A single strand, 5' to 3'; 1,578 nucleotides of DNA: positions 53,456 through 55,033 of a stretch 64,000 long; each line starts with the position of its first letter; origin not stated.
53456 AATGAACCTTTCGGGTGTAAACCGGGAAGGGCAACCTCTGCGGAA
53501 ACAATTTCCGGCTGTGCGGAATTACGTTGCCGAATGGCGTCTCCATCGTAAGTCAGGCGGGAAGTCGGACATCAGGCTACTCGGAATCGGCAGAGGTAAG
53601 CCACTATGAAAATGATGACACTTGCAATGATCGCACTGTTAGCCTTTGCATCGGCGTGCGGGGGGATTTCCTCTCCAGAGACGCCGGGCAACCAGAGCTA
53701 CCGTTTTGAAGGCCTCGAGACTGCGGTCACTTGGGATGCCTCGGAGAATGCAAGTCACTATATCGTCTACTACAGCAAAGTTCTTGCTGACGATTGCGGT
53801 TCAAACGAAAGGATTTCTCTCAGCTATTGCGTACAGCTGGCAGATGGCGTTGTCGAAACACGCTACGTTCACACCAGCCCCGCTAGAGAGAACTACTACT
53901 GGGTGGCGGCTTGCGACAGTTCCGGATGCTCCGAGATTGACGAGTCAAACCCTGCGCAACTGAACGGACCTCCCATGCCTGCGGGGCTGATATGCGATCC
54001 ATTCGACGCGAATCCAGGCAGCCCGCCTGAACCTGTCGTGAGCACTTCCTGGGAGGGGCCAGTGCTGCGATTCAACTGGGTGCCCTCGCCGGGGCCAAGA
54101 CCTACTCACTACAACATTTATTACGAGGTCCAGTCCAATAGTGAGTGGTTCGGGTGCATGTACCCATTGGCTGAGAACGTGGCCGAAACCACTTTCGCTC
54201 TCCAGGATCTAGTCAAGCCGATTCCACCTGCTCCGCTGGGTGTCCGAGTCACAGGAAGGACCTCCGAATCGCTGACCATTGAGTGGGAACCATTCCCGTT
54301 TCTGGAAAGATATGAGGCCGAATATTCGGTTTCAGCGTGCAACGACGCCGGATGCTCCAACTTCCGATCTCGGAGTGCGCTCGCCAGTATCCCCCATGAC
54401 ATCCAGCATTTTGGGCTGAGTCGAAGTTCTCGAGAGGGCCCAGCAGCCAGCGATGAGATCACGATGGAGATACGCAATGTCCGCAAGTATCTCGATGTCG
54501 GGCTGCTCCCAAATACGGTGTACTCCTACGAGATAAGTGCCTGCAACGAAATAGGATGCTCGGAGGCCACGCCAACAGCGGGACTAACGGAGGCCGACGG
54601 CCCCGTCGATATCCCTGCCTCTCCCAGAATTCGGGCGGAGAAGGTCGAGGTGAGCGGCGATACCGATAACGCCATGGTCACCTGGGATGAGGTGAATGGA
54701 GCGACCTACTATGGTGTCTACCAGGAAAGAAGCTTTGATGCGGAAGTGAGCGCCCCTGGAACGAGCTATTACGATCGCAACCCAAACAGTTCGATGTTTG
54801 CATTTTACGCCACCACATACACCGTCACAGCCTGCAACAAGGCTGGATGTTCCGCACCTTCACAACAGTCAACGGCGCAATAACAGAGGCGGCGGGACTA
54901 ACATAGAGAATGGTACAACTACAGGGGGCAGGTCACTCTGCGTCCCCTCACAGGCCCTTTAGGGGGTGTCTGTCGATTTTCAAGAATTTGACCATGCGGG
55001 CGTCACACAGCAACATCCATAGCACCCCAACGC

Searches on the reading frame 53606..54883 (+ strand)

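Call 10: search_protein_families(library=pfam, proteins=[window:53606-54883:+], max_evalue=0.001)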
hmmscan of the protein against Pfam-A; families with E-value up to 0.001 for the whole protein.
window:53606-54883:+ (425 aa): 4 families
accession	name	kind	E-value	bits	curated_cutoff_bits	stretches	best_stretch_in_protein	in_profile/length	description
PF00041.27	fn3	-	2e-08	34.7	25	0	209-321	2-77/84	Fibronectin type III domain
PF08329.16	ChitinaseA_N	-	6.6e-06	26.3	21.2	0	305-324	84-103/133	Chitinase A, N-terminal domain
PF25059.1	FN3_DSCAM-DSCAML_C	-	2.8e-05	24.8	39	0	291-325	43-77/89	DSCAM/DSCAML C-terminal Fn3-like domain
PF21910.2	GH85_C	-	9.8e-05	23.2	27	0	350-376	13-39/95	GH85 endohexosaminidases, C-terminal domain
